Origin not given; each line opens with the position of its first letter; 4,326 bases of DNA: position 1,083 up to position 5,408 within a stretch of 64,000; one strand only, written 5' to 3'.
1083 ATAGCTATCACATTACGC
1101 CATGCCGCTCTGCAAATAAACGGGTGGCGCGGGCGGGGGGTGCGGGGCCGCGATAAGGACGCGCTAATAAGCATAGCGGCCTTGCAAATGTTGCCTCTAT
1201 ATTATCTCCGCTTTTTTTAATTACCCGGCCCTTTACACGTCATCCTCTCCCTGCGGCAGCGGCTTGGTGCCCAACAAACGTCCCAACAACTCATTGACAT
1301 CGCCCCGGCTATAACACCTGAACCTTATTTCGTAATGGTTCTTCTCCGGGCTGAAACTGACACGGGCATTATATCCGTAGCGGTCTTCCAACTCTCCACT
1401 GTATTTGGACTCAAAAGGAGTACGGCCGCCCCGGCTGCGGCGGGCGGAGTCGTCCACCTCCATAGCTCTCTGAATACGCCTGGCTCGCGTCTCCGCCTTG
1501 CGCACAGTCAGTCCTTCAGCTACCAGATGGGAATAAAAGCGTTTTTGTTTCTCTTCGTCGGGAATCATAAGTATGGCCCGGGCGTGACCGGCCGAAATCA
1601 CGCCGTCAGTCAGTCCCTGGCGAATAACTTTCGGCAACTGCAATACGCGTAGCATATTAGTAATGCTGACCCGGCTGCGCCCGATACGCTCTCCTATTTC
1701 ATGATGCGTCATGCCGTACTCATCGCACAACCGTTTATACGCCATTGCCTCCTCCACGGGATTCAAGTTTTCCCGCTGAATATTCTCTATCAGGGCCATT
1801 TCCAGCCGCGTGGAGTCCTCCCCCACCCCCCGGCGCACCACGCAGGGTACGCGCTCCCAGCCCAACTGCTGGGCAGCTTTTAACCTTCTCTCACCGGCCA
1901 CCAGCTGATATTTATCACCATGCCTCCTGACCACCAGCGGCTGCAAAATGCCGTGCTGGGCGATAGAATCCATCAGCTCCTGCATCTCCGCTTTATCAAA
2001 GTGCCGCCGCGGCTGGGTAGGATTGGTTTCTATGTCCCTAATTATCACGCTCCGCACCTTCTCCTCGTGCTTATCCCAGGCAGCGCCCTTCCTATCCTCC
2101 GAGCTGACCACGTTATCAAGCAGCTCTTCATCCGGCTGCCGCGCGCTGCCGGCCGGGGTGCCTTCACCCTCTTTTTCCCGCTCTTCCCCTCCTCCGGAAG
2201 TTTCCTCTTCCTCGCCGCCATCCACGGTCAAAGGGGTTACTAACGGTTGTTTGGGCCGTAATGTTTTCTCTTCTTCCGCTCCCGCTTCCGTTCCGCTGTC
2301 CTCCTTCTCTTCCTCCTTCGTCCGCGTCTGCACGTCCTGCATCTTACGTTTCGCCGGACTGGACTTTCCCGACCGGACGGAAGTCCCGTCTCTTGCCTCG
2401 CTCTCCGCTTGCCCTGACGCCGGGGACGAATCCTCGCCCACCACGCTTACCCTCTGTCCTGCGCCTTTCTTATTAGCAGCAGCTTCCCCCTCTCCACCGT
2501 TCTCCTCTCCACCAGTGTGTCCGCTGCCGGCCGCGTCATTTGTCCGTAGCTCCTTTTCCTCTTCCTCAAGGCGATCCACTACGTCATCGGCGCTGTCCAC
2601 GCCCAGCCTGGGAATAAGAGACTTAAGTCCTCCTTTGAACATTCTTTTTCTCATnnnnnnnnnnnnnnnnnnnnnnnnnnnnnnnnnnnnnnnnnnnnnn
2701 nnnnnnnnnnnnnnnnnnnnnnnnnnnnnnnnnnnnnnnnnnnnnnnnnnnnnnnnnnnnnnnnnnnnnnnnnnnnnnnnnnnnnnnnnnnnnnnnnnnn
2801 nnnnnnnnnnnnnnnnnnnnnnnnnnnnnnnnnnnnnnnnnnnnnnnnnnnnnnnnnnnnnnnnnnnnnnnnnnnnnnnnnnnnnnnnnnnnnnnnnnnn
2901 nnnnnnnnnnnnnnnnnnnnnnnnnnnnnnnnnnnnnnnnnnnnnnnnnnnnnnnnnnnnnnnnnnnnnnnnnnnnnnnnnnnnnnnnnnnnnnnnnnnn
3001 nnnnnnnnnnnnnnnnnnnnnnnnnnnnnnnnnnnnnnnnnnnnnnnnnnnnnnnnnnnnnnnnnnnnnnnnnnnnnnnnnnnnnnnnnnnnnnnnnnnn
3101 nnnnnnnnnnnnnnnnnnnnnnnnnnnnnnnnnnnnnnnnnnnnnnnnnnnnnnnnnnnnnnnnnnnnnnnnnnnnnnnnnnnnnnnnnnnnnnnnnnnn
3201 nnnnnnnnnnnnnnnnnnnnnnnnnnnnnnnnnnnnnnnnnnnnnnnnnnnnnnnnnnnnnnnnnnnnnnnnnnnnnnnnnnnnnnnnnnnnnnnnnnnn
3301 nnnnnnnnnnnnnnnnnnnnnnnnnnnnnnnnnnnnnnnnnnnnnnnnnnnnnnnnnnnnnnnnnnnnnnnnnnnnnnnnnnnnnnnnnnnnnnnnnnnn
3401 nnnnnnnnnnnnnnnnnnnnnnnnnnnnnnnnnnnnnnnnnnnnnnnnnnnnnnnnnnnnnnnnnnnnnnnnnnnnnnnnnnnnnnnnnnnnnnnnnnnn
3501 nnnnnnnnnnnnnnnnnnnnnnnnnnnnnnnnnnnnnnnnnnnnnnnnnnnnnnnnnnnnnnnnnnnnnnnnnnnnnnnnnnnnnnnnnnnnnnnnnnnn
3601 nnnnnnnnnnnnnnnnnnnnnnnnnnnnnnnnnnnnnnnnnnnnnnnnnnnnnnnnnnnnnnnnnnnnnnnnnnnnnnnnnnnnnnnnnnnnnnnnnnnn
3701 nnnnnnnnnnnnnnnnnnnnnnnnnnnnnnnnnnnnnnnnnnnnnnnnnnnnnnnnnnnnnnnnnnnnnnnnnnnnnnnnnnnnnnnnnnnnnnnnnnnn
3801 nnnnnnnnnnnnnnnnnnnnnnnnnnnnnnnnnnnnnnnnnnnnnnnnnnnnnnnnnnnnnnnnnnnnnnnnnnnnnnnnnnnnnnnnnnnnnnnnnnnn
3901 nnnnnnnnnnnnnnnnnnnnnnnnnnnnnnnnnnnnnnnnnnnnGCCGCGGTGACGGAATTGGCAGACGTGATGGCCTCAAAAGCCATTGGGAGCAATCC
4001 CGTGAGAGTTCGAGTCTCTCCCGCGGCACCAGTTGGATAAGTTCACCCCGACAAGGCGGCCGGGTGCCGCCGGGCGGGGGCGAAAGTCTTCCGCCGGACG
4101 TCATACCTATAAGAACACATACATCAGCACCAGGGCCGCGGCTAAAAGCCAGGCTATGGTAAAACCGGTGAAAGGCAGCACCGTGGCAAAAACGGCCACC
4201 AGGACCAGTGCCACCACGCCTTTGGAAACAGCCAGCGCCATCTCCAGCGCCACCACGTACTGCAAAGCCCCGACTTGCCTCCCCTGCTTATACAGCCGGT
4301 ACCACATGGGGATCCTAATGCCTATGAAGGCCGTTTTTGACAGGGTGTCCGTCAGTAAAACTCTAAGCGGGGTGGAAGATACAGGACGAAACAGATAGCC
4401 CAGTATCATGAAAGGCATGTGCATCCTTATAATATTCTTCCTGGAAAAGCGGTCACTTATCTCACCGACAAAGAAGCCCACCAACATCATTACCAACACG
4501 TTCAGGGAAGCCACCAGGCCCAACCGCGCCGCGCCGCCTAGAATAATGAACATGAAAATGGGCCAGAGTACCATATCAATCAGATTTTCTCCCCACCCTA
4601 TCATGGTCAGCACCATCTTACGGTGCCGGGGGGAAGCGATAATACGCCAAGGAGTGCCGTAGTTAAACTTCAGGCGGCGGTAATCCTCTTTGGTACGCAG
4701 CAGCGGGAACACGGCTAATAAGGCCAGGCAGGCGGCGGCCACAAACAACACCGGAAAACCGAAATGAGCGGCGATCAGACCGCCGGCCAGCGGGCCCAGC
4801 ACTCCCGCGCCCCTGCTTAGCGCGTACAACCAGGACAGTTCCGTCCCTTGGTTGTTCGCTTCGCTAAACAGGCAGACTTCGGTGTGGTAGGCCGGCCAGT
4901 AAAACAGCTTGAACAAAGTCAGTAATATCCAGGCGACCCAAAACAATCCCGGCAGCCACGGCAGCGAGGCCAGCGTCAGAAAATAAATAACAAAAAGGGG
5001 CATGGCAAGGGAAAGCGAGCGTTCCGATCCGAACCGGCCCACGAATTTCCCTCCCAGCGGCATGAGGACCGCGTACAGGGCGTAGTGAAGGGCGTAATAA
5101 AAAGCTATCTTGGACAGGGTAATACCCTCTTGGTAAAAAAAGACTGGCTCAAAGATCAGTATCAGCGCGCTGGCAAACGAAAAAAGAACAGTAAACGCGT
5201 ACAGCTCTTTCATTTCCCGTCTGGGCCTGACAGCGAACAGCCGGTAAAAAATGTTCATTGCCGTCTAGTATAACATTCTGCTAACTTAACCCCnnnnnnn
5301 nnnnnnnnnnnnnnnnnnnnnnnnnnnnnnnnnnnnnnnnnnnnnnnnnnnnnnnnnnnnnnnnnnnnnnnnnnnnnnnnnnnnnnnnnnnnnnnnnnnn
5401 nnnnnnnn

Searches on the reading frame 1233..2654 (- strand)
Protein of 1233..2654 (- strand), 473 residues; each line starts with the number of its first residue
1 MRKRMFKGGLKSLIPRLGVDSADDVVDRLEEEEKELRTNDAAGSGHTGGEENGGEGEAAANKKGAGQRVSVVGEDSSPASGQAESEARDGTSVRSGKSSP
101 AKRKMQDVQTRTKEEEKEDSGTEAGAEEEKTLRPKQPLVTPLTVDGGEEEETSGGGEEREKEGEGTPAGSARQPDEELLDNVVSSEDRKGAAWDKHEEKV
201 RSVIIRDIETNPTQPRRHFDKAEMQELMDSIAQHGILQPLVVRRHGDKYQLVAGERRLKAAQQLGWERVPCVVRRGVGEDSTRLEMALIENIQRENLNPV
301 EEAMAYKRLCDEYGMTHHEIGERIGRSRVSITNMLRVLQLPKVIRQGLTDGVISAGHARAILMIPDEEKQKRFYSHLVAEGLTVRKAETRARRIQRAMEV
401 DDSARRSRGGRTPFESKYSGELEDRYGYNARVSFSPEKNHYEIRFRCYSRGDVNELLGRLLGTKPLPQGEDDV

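Call 81: search_protein_families(library=pfam, proteins=[window:1233-2654:-], max_evalue=0.0001)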
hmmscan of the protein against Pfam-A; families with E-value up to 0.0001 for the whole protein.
window:1233-2654:- (473 aa): 2 families
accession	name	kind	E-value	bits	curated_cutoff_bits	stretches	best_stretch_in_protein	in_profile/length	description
PF17762.8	HTH_ParB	-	5.5e-33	113.6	22.6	1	295-395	1-101/102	ParB HTH domain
PF02195.25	ParB_N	-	3.1e-30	104.5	26.3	1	198-293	1-95/95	ParB N-terminal domain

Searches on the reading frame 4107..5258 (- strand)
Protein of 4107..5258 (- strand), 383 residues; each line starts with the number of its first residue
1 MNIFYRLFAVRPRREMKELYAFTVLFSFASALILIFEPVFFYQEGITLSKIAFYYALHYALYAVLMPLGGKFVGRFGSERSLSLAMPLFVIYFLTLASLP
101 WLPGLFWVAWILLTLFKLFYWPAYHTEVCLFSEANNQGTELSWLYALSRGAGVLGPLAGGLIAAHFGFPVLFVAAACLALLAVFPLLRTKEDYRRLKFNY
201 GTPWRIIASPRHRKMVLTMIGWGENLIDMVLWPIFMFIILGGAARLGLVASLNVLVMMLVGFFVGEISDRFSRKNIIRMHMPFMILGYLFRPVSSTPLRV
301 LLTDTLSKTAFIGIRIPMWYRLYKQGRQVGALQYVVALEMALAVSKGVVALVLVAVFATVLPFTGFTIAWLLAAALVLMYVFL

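Call 81: search_protein_families(library=pfam, proteins=[window:4107-5258:-], max_evalue=0.0001)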
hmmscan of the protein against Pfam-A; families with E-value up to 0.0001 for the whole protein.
window:4107-5258:- (383 aa): 1 family
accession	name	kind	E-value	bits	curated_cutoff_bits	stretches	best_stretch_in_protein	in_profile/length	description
PF07690.21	MFS_1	-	6.9e-23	81.6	33.4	1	22-297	4-291/347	Major Facilitator Superfamily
